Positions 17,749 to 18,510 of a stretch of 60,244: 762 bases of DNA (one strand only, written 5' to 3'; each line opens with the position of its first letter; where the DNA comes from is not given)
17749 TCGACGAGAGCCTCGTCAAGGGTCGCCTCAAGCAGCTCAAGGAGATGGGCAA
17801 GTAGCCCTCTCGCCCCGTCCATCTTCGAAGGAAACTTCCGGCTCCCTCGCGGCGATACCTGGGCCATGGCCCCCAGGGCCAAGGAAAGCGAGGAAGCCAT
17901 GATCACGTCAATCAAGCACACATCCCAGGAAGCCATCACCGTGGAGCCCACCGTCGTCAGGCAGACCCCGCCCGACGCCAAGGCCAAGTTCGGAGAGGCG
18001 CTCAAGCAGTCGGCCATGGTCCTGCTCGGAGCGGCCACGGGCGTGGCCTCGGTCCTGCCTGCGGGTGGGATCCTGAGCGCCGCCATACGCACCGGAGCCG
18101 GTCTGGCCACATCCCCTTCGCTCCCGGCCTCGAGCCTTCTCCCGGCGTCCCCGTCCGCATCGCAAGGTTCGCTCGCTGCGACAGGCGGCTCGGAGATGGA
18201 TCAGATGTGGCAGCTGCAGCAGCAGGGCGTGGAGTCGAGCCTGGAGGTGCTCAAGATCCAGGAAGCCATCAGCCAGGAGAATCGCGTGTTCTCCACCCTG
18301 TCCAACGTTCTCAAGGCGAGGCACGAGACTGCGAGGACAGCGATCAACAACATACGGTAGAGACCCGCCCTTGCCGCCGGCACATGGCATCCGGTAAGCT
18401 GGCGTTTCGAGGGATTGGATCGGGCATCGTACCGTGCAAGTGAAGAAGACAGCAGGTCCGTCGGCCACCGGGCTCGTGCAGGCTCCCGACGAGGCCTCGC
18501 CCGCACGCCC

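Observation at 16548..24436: Ten-gene envelope cluster built around ExbB-ExbD-TonB, with no TonB-dependent receptor or TolB in the window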

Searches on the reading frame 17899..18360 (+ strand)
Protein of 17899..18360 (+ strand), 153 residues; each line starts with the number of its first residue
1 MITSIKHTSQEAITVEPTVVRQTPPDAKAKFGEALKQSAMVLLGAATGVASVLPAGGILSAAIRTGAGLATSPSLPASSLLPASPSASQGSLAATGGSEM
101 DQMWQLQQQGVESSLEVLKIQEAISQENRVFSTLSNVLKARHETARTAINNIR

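Call 3: search_protein_families(library=pfam, proteins=[window:17899-18360:+], max_evalue=0.01)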
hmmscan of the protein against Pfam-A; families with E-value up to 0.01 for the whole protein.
window:17899-18360:+ (153 aa): 0 families

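Call 7: search_protein_families(library=ncbifam, proteins=[window:17899-18360:+], max_evalue=0.01)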
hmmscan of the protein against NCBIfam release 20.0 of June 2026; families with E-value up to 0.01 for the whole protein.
window:17899-18360:+ (153 aa): 0 families
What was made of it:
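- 17899..18360 (+): g2: 153-aa core protein of a large uncharacterised family, with a conserved N-terminal motif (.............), a disordered linker and a long C-terminal helix ending ....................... No Pfam or NCBIfam hit (calls 3, 7).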

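Call 26: search_solved_structures(query=A3, max_evalue=10, show_alignments=3)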
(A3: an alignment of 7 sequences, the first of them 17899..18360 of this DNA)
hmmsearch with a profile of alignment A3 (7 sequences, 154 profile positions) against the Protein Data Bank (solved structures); distinct sequences matched with E-value up to 10: 5.
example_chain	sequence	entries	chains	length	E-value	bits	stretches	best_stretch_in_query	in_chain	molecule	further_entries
6ner_A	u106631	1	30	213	0.29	14.7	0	54-80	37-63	BMC-H tandem fusion protein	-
3mpw_G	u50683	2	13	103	0.32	14.6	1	33-116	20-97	Ethanolamine utilization protein eutM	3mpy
7uw9_M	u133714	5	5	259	0.4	14.3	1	107-150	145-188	V-type proton ATPase subunit D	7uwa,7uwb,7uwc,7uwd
3i6p_A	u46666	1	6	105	0.51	13.9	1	33-115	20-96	Ethanolamine utilization protein eutM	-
7y7b_a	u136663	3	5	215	1.1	12.8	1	39-132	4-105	ACPI-13/10 | ACPI-13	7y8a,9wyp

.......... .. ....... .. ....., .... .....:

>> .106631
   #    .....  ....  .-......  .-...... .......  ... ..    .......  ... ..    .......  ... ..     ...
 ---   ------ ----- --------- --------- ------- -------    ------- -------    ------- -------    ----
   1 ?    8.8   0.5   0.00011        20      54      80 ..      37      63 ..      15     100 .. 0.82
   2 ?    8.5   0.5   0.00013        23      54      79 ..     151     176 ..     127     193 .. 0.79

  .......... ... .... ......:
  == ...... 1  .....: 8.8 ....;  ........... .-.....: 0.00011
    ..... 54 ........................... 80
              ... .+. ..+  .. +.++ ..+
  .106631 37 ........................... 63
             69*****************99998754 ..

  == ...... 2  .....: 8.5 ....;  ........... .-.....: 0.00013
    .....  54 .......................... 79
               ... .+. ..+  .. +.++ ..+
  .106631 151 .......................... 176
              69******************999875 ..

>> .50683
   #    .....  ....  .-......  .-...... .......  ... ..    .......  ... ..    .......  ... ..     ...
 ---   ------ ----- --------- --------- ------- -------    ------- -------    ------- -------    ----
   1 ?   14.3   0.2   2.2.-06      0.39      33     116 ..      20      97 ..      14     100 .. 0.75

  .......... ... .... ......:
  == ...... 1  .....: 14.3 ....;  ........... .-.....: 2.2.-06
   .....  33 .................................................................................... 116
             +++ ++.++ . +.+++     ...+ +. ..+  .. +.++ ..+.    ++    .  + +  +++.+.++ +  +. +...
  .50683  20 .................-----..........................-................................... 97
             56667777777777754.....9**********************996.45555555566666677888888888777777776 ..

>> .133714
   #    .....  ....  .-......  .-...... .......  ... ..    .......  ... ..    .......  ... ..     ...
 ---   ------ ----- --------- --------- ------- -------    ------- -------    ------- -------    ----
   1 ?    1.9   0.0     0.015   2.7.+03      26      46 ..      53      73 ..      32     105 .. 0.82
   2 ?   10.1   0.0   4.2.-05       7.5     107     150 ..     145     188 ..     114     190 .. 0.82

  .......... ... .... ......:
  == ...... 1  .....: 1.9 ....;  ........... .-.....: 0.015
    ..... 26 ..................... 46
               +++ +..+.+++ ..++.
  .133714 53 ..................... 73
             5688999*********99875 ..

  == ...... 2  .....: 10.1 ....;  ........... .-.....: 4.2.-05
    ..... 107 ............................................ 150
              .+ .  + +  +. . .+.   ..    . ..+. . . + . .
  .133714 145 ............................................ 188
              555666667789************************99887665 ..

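Call 32: find_related_loci(query=A3, collection=metagenome_contigs, flank=10000)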
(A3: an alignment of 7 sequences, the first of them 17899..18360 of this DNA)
Query A3 (153 aa) in metagenome_contigs; peptide patterns used: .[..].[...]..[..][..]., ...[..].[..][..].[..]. (x = any residue, [..] = any of these).
600 stretches matched a pattern (row limit reached: there are more); 261 encode a relative of the query (tblastn E <= 1e-3); the best 80 are kept; 80 distinct loci.
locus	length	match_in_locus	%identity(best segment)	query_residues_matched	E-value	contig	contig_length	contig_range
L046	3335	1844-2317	60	1-153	4e-51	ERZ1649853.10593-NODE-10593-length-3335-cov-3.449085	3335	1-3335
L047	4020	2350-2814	52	1-153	4e-37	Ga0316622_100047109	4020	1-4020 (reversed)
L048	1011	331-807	45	1-153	1e-38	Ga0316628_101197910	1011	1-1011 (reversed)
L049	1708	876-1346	43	1-153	5e-33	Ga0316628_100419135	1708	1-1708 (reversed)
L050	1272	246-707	40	1-153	2e-33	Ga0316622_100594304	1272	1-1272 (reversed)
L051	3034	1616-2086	49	1-153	4e-32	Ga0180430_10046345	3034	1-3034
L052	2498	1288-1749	43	1-153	6e-30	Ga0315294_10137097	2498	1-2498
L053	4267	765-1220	43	1-147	4e-28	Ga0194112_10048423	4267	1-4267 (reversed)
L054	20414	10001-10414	39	1-145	6e-26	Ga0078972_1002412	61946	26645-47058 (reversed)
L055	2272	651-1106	40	1-153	1e-24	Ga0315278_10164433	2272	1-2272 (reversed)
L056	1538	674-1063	41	13-153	3e-24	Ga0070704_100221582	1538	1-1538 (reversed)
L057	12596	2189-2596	40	13-152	7e-24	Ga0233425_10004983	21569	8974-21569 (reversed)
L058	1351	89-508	41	12-152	1e-23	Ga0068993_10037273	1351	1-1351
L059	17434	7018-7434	39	2-153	8e-23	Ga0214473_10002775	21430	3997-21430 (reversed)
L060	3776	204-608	35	2-153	7e-22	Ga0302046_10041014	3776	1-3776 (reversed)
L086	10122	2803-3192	34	13-153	3e-17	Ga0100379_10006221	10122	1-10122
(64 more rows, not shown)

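Call 39: search_protein_families(library=pfam, proteins=[L054:33-2837:+, L054:2785-7596:+, L054:7783-9666:+, L054:9869-10441:+, L054:10756-11154:+, L054:11462-12802:+, L054:14082-14834:+, L054:14876-16579:+, L054:16674-19286:+, L054:19446-20390:-], max_evalue=0.001)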
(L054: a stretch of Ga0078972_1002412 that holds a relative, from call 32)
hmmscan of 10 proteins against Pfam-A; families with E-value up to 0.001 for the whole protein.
L054:33-2837:+ (934 aa): 1 family
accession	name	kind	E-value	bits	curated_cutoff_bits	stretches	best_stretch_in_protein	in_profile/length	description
PF16313.11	DUF4953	-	0.00016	21.4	24.2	0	203-223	15-35/316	Met-zincin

L054:2785-7596:+ (1603 aa): 1 family
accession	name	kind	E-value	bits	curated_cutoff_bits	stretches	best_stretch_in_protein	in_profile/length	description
PF16313.11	DUF4953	-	0.00039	20.2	24.2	1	903-930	12-39/316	Met-zincin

L054:7783-9666:+ (627 aa): 1 family
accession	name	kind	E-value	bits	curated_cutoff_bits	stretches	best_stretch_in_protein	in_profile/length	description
PF07238.19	PilZ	-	6.1e-14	52.6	22.5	1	10-96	4-91/102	PilZ domain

L054:9869-10441:+ (190 aa): 0 families

L054:10756-11154:+ (132 aa): 0 families

L054:11462-12802:+ (446 aa): 1 family
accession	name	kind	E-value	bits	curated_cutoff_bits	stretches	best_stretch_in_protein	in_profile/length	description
PF08308.17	PEGA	-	2.8e-15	56.4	20.8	1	196-261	2-67/71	PEGA domain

L054:14082-14834:+ (250 aa): 1 family
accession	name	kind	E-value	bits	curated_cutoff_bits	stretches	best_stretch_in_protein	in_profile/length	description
PF03544.19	TonB_C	-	3.5e-16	59.9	24.6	1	174-249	4-79/79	Gram-negative bacterial TonB protein C-terminal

L054:14876-16579:+ (567 aa): 1 family
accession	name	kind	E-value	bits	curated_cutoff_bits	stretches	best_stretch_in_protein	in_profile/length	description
PF01483.27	P_proprotein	-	3.6e-13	49.9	21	1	485-563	2-84/86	Proprotein convertase P-domain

L054:16674-19286:+ (870 aa): 2 families
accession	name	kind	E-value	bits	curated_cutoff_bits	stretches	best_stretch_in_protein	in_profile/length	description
PF04151.21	PPC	-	1.5e-14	55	25.9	0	400-464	4-68/70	Bacterial pre-peptidase C-terminal domain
PF11617.13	Cu-binding_MopE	-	5e-10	39.9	27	1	196-221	1-25/30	Putative metal-binding motif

L054:19446-20390:- (314 aa): 1 family
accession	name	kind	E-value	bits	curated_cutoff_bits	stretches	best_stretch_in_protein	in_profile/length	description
PF01699.29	Na_Ca_ex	-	2.4e-24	86.5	24.9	2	127-272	3-149/151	Sodium/calcium exchanger protein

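Call 40: find_homologous_proteins(query=A3, max_evalue=0.001)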
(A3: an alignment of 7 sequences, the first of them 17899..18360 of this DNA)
Query A3 (7 sequences) (153 aa, profile of the alignment): 317 proteins with E <= 0.001 among 8000 candidates; the best 120 are listed.
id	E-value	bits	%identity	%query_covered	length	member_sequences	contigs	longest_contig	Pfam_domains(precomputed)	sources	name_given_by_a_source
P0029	2.0e-66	241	100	100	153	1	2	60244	-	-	-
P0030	1.0e-63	232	46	100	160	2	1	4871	-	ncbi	ncbi:MAG: hypothetical protein ABIJ56_07645 [Pseudomonadota bacterium]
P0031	3.5e-62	227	55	100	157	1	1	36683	-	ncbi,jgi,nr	ncbi:MAG: hypothetical protein JRG91_00490 [Deltaproteobacteria bacterium]|nr:hypothetical protein [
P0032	8.8e-62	226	68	100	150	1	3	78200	-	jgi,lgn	jgi:hypothetical protein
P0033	1.1e-60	222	57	100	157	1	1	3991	-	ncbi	-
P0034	1.6e-59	219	58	100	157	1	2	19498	-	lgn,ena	-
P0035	2.0e-59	218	56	100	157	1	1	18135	-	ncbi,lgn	-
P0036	1.8e-58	215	62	100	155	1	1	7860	-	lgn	-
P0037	4.6e-58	214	57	100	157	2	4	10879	-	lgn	-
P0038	7.4e-58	213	68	100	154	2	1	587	-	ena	-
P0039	7.5e-58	213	69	100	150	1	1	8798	-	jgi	jgi:hypothetical protein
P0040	8.7e-58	213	58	100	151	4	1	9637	-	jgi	jgi:hypothetical protein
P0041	3.1e-57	211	43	100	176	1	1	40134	-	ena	-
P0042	7.6e-57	210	55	100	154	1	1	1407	-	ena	-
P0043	3.0e-55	205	58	100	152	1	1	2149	-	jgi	jgi:hypothetical protein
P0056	7.1e-40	155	33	100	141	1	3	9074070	-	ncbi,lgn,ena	-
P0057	1.9e-39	153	41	92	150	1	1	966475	-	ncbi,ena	-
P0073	1.0e-37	148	42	99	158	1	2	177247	-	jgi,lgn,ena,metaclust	metaclust:\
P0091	9.0e-36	142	35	99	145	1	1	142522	PF09392.17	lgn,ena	-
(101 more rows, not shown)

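Call 42: search_protein_families(library=pfam, alignment_id=A4, max_evalue=1)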
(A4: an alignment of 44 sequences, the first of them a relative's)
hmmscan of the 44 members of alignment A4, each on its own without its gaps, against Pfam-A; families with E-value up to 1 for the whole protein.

A. member 1, P0029 (153 aa): 0 families

B. families by the number of members that match (of 44 scanned): 17 families
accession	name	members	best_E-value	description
PF09589.15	HrpA_pilin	11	0.0011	HrpA pilus formation protein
PF09392.15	T3SS_needle_F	11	0.0028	Type III secretion needle MxiH, YscF, SsaG, EprI, PscF, EscF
PF14257.11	DUF4349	6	0.011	Domain of unknown function (DUF4349)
PF02319.26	E2F_TDP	4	0.2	E2F/DP family winged-helix DNA-binding domain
PF24296.1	SrfA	3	0.035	SrfA protein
PF20232.3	T6SS_FHA_C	1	0.041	C-terminal domain of Type VI secretion system FHA protein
PF03743.19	TrbI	1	0.081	Bacterial conjugation TrbI-like protein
PF17823.6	DUF5585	1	0.087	Family of unknown function (DUF5585)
PF23806.1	Phage_TTP_14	1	0.097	Phage tail tube protein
PF21089.3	PKS_DH_N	1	0.12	Polyketide synthase dehydratase domain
PF07303.18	Occludin_ELL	1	0.12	Occludin homology domain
PF13979.11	SopA_C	1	0.16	SopA-like catalytic domain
PF21522.3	MreB-like_C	1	0.16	Archaeal actin homologue MreB-like, C-terminal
PF00075.30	RNase_H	1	0.17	RNase H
PF15136.11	UPF0449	1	0.17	Uncharacterised protein family UPF0449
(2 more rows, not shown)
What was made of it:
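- On T3SS needle subunit family (SctF, PF09392): Of 44 relatives, 11 hit at E up to 1, best 0.0028 (call 42).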

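Call 43: search_solved_structures(query=A4, max_evalue=10, show_alignments=4)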
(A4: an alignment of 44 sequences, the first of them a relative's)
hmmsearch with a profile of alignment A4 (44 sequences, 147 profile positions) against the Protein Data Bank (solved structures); distinct sequences matched with E-value up to 10: 8.
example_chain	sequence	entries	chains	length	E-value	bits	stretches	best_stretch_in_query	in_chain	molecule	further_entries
7uw9_M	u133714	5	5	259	0.058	17.2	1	87-139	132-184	V-type proton ATPase subunit D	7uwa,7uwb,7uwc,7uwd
6yw5_00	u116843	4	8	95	0.067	17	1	69-130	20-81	mS47 | IF1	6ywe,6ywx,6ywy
36qu_M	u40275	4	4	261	0.68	13.8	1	93-135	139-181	V-type proton ATPase subunit D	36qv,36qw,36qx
6m5o_A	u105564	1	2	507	1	13.2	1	50-114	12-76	Serine hydroxymethyltransferase, mitochondrial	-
6h3c_E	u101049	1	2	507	1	13.2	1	50-114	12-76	Serine hydroxymethyltransferase, mitochondrial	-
2vdc_G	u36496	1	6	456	3.7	11.4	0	40-88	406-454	GLUTAMATE SYNTHASE [NADPH] SMALL CHAIN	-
3mtw_A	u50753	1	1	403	6.2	10.6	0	50-74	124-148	L-Arginine carboxypeptidase Cc2672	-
6ner_A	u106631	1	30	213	7.7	10.3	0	48-87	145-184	BMC-H tandem fusion protein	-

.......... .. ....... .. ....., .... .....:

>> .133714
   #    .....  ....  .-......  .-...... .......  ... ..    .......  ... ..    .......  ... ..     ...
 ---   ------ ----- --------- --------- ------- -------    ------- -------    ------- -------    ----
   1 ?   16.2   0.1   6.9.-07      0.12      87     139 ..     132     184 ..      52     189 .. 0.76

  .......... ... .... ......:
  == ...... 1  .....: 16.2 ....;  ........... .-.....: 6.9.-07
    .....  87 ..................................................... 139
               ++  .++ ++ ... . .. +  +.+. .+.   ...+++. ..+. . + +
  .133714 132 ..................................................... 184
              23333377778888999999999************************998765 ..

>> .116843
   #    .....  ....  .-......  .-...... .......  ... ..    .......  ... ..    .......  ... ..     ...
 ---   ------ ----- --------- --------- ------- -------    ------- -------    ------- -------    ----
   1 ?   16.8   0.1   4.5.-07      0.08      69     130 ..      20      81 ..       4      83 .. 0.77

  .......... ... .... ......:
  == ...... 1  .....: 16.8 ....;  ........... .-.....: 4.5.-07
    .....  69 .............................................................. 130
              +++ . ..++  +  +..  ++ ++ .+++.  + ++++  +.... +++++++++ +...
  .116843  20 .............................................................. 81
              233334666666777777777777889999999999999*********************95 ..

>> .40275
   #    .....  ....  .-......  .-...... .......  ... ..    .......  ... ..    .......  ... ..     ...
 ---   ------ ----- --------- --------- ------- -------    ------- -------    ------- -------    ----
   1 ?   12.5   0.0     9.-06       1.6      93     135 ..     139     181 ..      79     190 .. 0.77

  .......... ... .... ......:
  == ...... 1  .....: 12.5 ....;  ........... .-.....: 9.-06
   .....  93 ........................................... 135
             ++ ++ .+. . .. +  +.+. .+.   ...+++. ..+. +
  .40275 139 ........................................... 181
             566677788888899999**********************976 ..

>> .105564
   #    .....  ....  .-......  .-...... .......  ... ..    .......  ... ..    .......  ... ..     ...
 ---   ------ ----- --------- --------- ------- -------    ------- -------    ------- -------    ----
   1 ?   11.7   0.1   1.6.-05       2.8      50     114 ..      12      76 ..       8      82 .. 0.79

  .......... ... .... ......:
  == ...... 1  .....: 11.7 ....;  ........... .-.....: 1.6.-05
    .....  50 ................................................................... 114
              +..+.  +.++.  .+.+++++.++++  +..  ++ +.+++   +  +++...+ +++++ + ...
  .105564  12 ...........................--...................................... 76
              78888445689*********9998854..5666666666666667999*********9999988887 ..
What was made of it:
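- Tried and rejected: Only chance-level hits (calls 26, 43).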

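Call 50: find_encoding_contigs(protein=P0041, flank=10000, max_places=1)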
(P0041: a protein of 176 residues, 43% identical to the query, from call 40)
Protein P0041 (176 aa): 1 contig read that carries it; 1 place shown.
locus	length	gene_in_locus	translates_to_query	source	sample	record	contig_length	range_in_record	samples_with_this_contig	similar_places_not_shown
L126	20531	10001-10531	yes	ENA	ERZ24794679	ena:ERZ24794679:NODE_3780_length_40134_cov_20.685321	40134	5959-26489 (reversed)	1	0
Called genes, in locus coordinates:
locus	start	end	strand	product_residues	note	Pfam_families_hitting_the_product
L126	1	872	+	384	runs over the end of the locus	PF00512:HisKA, PF02518:HATPase_c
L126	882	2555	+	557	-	PF00512:HisKA, PF02518:HATPase_c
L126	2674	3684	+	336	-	PF20030:bpMoxR, PF00004:AAA, PF05496:RuvB_N (faint), PF07726:AAA_3, PF07728:AAA_5, PF17863:AAA_lid_2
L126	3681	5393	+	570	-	PF14559:TPR_19 (weak), PF13424:TPR_12 (weak), PF13424:TPR_12 (weak), PF13414:TPR_11, PF00515:TPR_1 (weak), PF07719:TPR_2 (weak), PF13424:TPR_12, PF13414:TPR_11 (weak), +17 more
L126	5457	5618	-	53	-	-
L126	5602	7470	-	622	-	-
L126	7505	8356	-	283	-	PF01040:UbiA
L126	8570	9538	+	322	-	-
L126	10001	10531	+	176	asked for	-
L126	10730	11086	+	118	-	-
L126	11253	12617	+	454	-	PF08308:PEGA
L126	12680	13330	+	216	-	PF01618:MotA_ExbB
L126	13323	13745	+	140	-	PF02472:ExbD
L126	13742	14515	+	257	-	PF03544:TonB_C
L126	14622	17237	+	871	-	-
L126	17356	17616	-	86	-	PF12838:Fer4_7 (weak), PF00037:Fer4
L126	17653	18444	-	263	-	PF00111:Fer2 (weak), PF13510:Fer2_4, PF14697:Fer4_21, PF12838:Fer4_7, PF13183:Fer4_8 (weak)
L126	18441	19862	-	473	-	PF14691:Fer4_20, PF00890:FAD_binding_2 (weak), PF01266:DAO (weak), PF01494:FAD_binding_3 (weak), PF03486:HI0933_like (weak), PF07992:Pyr_redox_2, PF12831:FAD_oxidored (weak), PF13450:NAD_binding_8, +2 more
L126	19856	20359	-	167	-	PF01558:POR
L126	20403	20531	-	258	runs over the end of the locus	PF02775:TPP_enzyme_C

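Call 51: find_encoding_contigs(protein=P0073, flank=10000, max_places=1)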
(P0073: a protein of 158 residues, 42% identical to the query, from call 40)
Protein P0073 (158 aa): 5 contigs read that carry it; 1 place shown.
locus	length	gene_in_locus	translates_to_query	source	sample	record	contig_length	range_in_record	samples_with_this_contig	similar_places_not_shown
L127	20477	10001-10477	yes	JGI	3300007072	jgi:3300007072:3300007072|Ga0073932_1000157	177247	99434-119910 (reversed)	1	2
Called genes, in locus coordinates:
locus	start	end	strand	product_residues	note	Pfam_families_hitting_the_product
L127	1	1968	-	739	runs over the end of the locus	-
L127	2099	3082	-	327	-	-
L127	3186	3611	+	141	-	-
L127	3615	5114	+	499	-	PF00890:FAD_binding_2 (weak), PF01266:DAO (weak), PF01494:FAD_binding_3 (weak), PF01593:Amino_oxidase, PF01946:Thi4 (weak), PF07992:Pyr_redox_2 (weak), PF12831:FAD_oxidored, PF13450:NAD_binding_8, +3 more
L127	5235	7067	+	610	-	-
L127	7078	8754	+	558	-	PF00795:CN_hydrolase, PF02540:NAD_synthase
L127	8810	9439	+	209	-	PF00925:GTP_cyclohydro2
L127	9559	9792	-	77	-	PF01106:NifU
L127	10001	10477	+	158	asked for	-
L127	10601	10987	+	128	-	-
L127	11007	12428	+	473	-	PF08308:PEGA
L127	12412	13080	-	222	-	-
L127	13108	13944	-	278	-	PF22622:MFE-2_hydrat-2_N, PF01575:MaoC_dehydratas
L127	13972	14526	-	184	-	PF06335:DUF1054 (weak)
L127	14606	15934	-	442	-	PF00027:cNMP_binding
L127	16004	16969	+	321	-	PF00480:ROK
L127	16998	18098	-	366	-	-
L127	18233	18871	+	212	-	PF04519:Bactofilin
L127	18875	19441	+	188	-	PF00156:Pribosyltran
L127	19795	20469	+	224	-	-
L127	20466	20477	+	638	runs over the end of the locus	PF01541:GIY-YIG, PF27096:UvrC_M, PF02151:UVR, PF22920:UvrC_RNaseH, PF08459:UvrC_RNaseH_dom, PF14520:HHH_5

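Call 60: predict_structure(alignment_id=A4)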
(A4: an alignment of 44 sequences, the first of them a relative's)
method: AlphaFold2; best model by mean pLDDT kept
length: 153 residues; sequences in the alignment: 44
mean_pLDDT: 70.0   pTM: 0.31
mean pLDDT of the five models: 70.0, 69.9, 69.6, 69.0, 66.6
residues with pLDDT >= 90: 38; 70-90: 40; 50-70: 52; < 50: 23
segments of 3 or more residues with pLDDT < 50: 1-4, 72-75, 77-80, 82-91
pLDDT, mean of each block of 10 residues (from residue 1): 52 69 72 76 63 54 56 46 45 59 89 93 92 92 90 75
secondary structure, 60 per line:
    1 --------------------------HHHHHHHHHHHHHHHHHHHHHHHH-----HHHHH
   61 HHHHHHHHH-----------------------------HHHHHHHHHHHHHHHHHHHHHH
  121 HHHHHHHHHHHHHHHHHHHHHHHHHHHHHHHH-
elements in order: H27-50 H56-69 H99-152
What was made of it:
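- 17899..18360 (+): The AlphaFold model shows helices at 27-50, 56-69 and 99-152 (call 60).
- On T3SS needle subunit family (SctF, PF09392): g2 is 153 aa, with helices at 27-50 and 56-69, a 30-residue disordered linker and a helix at 99-152 (call 60).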
